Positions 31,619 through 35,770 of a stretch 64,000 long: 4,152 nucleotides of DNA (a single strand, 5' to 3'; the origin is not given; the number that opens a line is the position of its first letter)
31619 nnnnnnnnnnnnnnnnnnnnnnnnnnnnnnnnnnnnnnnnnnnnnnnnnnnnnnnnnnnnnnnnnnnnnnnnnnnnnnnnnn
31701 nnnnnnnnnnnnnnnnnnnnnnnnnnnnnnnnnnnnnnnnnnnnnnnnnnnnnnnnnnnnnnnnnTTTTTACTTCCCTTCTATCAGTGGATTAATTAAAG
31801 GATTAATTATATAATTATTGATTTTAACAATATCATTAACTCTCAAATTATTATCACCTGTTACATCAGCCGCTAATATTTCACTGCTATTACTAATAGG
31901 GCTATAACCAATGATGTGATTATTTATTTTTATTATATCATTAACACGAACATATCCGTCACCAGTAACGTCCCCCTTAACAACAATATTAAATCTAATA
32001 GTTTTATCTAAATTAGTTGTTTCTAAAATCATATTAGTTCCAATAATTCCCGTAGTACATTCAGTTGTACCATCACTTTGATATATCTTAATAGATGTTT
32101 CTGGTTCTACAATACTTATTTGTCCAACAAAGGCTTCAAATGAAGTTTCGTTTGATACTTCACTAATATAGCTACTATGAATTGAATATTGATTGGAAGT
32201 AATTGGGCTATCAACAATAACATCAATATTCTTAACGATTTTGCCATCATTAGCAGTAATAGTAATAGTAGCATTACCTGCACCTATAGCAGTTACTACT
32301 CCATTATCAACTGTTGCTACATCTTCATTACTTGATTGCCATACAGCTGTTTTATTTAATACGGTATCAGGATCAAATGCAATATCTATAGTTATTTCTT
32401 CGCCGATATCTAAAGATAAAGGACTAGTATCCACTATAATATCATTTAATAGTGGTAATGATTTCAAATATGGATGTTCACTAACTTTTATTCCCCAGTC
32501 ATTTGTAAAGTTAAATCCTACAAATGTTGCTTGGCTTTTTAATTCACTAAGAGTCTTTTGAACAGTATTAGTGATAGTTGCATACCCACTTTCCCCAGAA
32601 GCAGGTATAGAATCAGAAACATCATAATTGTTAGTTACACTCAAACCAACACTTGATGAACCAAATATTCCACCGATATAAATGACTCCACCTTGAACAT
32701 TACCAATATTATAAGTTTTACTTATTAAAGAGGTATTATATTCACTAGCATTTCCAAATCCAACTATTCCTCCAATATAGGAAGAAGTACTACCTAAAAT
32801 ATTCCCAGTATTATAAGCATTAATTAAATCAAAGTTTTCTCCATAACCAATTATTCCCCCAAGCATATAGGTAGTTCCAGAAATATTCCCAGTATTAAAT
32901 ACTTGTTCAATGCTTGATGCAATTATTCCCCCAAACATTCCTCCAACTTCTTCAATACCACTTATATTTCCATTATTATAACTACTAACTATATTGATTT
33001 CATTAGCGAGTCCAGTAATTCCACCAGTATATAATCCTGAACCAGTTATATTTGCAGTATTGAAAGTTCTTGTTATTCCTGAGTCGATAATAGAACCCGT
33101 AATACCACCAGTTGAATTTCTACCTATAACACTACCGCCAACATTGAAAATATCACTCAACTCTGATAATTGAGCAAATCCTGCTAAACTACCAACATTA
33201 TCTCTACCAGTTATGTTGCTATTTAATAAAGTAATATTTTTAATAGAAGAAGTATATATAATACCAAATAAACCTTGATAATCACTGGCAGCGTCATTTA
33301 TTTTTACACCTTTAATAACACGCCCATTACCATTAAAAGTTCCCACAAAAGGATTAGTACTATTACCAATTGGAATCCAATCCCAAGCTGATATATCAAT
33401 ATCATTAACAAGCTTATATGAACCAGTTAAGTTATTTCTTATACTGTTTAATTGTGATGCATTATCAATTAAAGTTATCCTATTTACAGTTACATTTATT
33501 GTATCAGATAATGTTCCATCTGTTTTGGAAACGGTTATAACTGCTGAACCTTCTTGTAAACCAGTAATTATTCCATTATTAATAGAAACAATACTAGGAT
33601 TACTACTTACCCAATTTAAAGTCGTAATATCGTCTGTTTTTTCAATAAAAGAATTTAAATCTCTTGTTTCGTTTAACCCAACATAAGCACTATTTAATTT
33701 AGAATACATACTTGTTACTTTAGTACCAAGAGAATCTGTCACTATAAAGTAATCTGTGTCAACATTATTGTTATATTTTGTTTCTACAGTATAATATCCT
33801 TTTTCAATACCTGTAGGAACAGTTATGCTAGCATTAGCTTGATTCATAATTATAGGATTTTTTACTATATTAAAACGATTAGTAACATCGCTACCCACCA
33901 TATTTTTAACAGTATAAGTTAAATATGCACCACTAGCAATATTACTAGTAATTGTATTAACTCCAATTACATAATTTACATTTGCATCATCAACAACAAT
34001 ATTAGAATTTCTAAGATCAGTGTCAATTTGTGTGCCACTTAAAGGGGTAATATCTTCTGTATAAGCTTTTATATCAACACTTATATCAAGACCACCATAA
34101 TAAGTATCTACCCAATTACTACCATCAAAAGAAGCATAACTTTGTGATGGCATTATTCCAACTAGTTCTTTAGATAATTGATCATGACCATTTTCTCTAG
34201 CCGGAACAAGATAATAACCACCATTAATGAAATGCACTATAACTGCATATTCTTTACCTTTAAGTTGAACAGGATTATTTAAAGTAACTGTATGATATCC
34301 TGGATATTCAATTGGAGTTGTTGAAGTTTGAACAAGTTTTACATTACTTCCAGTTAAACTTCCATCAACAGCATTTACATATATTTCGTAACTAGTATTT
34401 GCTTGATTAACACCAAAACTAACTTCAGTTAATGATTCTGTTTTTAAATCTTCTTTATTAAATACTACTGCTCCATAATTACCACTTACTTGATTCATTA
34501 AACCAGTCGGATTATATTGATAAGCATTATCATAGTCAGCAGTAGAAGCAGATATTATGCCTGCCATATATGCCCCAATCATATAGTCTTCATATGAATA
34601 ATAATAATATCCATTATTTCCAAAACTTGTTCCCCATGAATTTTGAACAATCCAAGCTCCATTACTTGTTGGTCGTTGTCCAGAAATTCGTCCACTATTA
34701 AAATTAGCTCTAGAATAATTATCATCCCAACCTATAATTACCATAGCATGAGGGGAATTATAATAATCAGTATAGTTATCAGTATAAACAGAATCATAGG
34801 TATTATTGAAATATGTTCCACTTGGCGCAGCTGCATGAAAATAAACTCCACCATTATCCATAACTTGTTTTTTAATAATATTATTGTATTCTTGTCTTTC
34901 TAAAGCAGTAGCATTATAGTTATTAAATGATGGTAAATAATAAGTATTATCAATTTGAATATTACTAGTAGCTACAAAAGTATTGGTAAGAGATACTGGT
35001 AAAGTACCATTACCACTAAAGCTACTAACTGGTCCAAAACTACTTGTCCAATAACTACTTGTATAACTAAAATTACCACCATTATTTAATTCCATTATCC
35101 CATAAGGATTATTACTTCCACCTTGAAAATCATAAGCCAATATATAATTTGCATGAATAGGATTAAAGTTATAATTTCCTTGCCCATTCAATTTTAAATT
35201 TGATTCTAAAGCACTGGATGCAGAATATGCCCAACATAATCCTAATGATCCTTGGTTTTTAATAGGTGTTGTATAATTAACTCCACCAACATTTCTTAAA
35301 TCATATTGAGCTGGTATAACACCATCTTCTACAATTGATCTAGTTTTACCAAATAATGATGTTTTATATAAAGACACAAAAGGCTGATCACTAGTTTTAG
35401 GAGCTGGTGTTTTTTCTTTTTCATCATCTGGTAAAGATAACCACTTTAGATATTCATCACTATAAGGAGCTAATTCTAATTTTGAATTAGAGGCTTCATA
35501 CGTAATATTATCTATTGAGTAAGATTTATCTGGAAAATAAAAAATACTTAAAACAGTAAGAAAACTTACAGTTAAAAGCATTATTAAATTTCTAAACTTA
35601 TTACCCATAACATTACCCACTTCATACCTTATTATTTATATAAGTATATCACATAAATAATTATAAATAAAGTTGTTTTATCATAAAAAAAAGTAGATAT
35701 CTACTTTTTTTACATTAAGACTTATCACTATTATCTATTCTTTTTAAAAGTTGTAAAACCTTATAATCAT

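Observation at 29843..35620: Self-contained cohesin-dockerin pair: a dockerin-tagged papain-like protease next to a membrane scaffoldin with a cytoplasmic zinc ribbon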

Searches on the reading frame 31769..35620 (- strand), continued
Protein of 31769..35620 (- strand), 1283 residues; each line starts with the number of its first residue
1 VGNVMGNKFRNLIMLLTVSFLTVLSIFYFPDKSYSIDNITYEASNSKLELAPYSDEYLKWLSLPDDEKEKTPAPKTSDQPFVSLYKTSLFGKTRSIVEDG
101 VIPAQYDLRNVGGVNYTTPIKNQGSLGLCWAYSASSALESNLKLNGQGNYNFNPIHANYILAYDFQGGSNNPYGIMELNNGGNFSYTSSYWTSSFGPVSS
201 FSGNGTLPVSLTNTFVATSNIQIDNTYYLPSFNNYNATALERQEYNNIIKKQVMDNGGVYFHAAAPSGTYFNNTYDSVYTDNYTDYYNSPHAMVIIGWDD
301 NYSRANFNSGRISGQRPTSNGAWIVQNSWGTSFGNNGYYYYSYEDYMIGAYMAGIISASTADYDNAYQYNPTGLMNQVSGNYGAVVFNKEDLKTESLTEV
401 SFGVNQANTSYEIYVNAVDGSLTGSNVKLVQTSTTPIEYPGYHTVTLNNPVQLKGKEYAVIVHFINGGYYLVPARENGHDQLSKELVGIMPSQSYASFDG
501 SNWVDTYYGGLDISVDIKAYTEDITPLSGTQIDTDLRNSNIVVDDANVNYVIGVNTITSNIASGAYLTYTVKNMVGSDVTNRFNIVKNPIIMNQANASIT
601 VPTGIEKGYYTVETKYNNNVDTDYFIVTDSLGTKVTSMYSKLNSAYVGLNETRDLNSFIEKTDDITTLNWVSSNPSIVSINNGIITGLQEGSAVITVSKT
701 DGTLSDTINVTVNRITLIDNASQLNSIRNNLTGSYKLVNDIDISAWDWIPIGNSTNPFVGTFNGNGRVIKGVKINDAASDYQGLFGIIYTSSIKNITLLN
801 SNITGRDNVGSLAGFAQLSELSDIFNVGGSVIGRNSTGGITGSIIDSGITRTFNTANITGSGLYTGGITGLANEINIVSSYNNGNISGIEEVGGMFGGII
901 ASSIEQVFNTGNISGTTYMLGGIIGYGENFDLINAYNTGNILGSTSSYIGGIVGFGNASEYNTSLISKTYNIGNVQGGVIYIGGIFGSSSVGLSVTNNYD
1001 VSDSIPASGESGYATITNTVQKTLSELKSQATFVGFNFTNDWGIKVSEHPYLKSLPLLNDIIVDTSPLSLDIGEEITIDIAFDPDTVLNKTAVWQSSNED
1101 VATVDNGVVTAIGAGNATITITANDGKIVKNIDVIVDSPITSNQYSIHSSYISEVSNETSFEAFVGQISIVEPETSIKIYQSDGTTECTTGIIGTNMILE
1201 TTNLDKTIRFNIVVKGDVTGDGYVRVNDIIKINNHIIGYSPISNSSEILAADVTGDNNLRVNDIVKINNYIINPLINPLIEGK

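Call 37: find_encoding_contigs(protein=P0204, flank=10000, max_places=1)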
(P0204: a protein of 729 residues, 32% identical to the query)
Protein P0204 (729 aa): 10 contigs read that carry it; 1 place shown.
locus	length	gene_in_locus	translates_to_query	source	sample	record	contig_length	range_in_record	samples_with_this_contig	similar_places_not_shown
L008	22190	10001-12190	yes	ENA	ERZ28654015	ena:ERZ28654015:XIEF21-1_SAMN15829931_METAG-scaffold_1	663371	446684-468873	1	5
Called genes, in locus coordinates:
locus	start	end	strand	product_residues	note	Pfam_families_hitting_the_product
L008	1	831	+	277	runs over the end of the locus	PF01149:Fapy_DNA_glyco, PF06831:H2TH, PF06827:zf-FPG_IleRS (weak)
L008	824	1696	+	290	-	PF01509:TruB_N, PF16198:TruB_C_2 (weak)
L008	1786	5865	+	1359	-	-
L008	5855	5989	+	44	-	-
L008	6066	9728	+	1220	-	-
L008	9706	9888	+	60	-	-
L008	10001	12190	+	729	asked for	PF00112:Peptidase_C1, PF18560:Lectin_like, PF00404:Dockerin_1 (weak)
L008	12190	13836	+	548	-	PF12733:Cadherin-like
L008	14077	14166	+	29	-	-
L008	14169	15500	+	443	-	PF13393:tRNA-synt_His, PF00587:tRNA-synt_2b, PF03129:HGTP_anticodon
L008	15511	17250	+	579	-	PF01336:tRNA_anti-codon, PF01409:tRNA-synt_2d (faint), PF00152:tRNA-synt_2, PF02938:GAD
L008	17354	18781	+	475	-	PF07963:N_methyl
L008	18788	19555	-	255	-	PF12146:Hydrolase_4, PF00561:Abhydrolase_1, PF12697:Abhydrolase_6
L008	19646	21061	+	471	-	PF00224:PK, PF03328:HpcH_HpaI (weak), PF02887:PK_C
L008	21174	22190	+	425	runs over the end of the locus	PF06347:SH3_4 (faint), PF08239:SH3_3, PF03734:YkuD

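Call 38: find_encoding_contigs(protein=P0209, flank=10000, max_places=1)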
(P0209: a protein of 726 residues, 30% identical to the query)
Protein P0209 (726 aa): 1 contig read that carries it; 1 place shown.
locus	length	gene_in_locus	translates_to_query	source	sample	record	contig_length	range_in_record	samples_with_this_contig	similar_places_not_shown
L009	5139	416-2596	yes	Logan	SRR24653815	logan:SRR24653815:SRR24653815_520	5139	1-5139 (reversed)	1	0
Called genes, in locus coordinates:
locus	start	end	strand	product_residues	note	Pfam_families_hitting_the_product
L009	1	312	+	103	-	?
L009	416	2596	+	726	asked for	PF00112:Peptidase_C1, PF18560:Lectin_like, PF00404:Dockerin_1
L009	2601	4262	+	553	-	PF02368:Big_2 (weak), PF12733:Cadherin-like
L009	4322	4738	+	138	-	-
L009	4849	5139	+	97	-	?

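Call 39: find_encoding_contigs(protein=P0200, flank=10000, max_places=1)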
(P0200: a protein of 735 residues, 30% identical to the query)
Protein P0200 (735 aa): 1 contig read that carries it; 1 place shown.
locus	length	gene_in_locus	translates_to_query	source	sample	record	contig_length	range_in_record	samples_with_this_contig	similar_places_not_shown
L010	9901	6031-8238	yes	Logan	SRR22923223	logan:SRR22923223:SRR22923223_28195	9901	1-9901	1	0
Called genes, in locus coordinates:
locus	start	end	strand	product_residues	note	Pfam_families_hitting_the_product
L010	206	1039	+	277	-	PF01149:Fapy_DNA_glyco, PF06831:H2TH, PF06827:zf-FPG_IleRS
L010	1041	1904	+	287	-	PF01509:TruB_N, PF16198:TruB_C_2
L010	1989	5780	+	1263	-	PF01966:HD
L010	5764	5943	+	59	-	-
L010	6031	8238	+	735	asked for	PF00112:Peptidase_C1, PF18560:Lectin_like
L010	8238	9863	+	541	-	PF12733:Cadherin-like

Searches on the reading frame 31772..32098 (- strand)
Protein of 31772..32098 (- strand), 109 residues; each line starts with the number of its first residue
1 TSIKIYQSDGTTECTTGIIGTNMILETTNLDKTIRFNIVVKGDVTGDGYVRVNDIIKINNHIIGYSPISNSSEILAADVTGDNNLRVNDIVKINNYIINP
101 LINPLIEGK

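Call 5: search_protein_families(library=pfam, proteins=[window:31772-32098:-], max_evalue=10)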
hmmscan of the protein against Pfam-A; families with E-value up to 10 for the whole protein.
seq(109 aa): 1 family
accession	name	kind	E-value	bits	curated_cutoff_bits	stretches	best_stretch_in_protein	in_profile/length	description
PF00404.24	Dockerin_1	-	2.1e-05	25.1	22.9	1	41-97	1-56/57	Dockerin type I domain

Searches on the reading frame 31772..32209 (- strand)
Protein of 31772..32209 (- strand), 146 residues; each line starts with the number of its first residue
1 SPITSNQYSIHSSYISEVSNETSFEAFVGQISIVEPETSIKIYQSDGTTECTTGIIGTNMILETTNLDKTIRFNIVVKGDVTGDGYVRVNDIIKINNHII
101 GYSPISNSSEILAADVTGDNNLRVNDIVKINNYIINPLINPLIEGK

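Call 48: search_solved_structures(query=A5, max_evalue=0.1, show_alignments=2)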
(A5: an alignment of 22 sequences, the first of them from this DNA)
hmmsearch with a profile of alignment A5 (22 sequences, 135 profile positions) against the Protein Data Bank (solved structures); distinct sequences matched with E-value up to 0.1: 40.
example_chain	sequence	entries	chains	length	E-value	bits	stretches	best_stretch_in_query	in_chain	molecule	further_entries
8x39_A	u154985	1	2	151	6.5e-18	68.4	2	69-132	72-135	Serine protease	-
8x3a_A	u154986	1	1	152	6.7e-18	68.3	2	69-132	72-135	Serine protease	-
4fl4_A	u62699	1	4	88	3.5e-13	53.1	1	74-134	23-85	Glycoside hydrolase family 9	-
4cj0_A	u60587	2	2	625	6e-13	52.3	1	65-134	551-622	ENDOGLUCANASE D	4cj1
1clc_A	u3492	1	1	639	6.2e-13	52.3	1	65-134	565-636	ENDOGLUCANASE CELD; EC: 3.2.1.4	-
8zvk_A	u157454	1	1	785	6.2e-13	52.3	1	59-132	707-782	AaBgIC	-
2yik_A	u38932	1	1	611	8.2e-13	51.9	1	70-130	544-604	ENDOGLUCANASE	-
2ccl_B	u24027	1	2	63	8.3e-13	51.9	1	71-130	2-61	ENDO-1,4-BETA-XYLANASE Y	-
9qf9_A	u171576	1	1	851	1.1e-12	51.4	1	69-131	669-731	Ruminococcus bromii Amy16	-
1ohz_B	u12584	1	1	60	3.5e-12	49.8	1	74-130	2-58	ENDO-1,4-BETA-XYLANASE Y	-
4uyq_B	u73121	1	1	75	9e-12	48.5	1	72-130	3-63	Cellulosomal scaffoldin adaptor protein B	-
4uyp_B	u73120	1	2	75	1e-11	48.3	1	72-130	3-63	Cellulosomal scaffoldin adaptor protein B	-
1daq_A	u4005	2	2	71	1.3e-11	48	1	72-133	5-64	ENDOGLUCANASE SS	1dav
2mte_A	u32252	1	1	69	1.4e-11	47.9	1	72-133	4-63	Cellulose 1,4-beta-cellobiosidase (reducing end) CelS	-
3ul4_B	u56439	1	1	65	2.7e-10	43.7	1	70-130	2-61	Cellulosome enzyme, dockerin type I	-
9qf8_A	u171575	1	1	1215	5.9e-06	29.7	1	66-130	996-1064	Ruminococcus bromii Amy10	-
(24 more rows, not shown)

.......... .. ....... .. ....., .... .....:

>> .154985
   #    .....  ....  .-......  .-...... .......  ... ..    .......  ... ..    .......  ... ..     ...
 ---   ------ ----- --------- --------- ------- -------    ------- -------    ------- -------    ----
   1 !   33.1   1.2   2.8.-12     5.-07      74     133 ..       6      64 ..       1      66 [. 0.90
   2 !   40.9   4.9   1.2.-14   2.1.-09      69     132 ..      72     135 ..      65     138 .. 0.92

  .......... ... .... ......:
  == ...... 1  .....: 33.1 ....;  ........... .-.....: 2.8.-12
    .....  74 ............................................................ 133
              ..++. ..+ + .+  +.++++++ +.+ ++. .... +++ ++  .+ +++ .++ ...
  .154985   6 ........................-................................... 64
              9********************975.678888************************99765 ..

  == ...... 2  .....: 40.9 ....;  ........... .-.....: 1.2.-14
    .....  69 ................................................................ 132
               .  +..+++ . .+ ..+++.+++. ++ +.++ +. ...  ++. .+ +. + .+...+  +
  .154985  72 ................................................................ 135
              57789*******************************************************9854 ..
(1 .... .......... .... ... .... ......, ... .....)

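Call 54: predict_structure(alignment_id=A5)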
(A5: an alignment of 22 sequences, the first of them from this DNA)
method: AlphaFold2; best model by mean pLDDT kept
length: 146 residues; sequences in the alignment: 22
mean_pLDDT: 93.8   pTM: 0.86
mean pLDDT of the five models: 93.8, 93.7, 92.9, 92.2, 88.5
residues with pLDDT >= 90: 134; 70-90: 4; 50-70: 4; < 50: 4
segments of 3 or more residues with pLDDT < 50: 144-146
pLDDT, mean of each block of 10 residues (from residue 1): 96 96 98 96 97 97 97 98 98 98 97 97 96 81 48
secondary structure, 60 per line:
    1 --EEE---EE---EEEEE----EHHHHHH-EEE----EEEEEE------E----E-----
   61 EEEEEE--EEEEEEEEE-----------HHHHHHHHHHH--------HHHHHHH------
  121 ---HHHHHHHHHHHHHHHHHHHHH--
elements in order: E3-5 E14-18 H24-29 E31-33 E38-43 E61-66 E69-77 H89-99 H108-114 H124-144

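Call 58: fold_search(model_id=the predicted structure, library=pdb)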
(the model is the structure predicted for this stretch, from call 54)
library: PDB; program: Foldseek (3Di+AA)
matches with E <= 10: 341; with E <= 0.001: 0
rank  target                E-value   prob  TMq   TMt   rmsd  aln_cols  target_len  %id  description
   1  4uyp_B                3.1e-03  1.00  0.38  0.73   1.8        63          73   33  High resolution structure of the third cohesin ScaC in complex with the ScaB dockerin with a mutation in the N-termina (released 2015-04-15)
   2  8x39_A                8.6e-03  1.00  0.41  0.43   1.2        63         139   36  Crystal structure of cellulosomal double-dockerin module of Clo1313_0689 from Clostridium thermocellum (released 2024-04-03)
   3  8x39_B                2.6e-02  1.00  0.41  0.43   1.2        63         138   36  Crystal structure of cellulosomal double-dockerin module of Clo1313_0689 from Clostridium thermocellum (released 2024-04-03)
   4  2ccl_B                2.6e-02  1.00  0.39  0.88   1.2        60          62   22  THE S45A, T46A MUTANT OF THE TYPE I COHESIN-DOCKERIN COMPLEX FROM THE CELLULOSOME OF CLOSTRIDIUM THERMOCELLUM (released 2007-02-13)
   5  8x3a_MODEL_1_A        2.6e-02  1.00  0.41  0.40   1.6        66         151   36  Solution NMR structure of cellulosomal double-dockerin module of Clo1313_0689 from Clostridium thermocellum (released 2024-04-03)
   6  5nrm_B                2.9e-02  1.00  0.36  0.76   2.2        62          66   27  Crystal structure of the sixth cohesin from Acetivibrio cellulolyticus' scaffoldin B in complex with Cel5 dockerin S51 (released 2018-01-31)
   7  4dh2_D                2.9e-02  1.00  0.37  0.75   2.0        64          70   26  Crystal structure of Coh-OlpC(Cthe_0452)-Doc435(Cthe_0435) complex: A novel type I Cohesin-Dockerin complex from Clost (released 2012-11-28)
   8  8hmq_A                2.0e-01  0.06  0.17  0.08  13.7       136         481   14  Crystal Structure of PKM2 mutant P403A (released 2023-01-11)
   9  5abd_I                2.5e-01  0.41  0.26  0.37   7.9        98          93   10  CRYSTAL STRUCTURE OF VEGFR-1 DOMAIN 2 IN PRESENCE OF CU (released 2016-09-28)
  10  4fl4_G                2.7e-01  1.00  0.38  0.79   1.3        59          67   25  Scaffoldin conformation and dynamics revealed by a ternary complex from the Clostridium thermocellum cellulosome (released 2012-06-27)
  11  4s3p_A                3.4e-01  0.35  0.27  0.07   7.3        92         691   13  Amylomaltase MalQ from Escherichia coli, apo structure (released 2015-07-08)
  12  1rv6_X                3.4e-01  0.28  0.24  0.35   7.2        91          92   12  Crystal Structure of PlGF in Complex with Domain 2 of VEGFR1 (released 2004-01-20)
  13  3mjg_Y                4.1e-01  0.51  0.27  0.16   4.0        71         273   13  The structure of a platelet derived growth factor receptor complex (released 2010-06-16)
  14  8s80_F                4.1e-01  0.23  0.26  0.19   9.2       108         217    8  Domains 4 and 5 of Sap S-layer protein from Bacillus anthracis (released 2024-11-20)
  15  6kg9_MODEL_1_A        4.9e-01  0.96  0.33  0.67   2.0        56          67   25  Solution structure of CaDoc0917 from Clostridium acetobutylicum (released 2020-07-08)
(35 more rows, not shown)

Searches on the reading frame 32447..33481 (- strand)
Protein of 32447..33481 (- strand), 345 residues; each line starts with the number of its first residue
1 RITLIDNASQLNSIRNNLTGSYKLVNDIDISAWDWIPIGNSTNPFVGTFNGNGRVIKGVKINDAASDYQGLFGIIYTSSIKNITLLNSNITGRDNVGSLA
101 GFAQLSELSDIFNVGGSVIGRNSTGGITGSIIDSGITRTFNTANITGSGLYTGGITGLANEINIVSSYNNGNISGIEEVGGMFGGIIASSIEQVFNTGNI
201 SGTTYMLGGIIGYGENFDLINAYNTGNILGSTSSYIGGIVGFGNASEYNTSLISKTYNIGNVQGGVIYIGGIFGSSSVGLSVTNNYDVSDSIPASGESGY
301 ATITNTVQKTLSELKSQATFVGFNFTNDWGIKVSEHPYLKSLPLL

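Call 5: search_protein_families(library=pfam, proteins=[window:32447-33481:-], max_evalue=10)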
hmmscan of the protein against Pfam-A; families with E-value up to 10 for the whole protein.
seq(345 aa): 1 family
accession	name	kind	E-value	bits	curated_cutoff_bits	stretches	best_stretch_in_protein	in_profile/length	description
PF05342.19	Peptidase_M26_N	-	1.3e-05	25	27.7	1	11-111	147-246/250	M26 IgA1-specific Metallo-endopeptidase N-terminal region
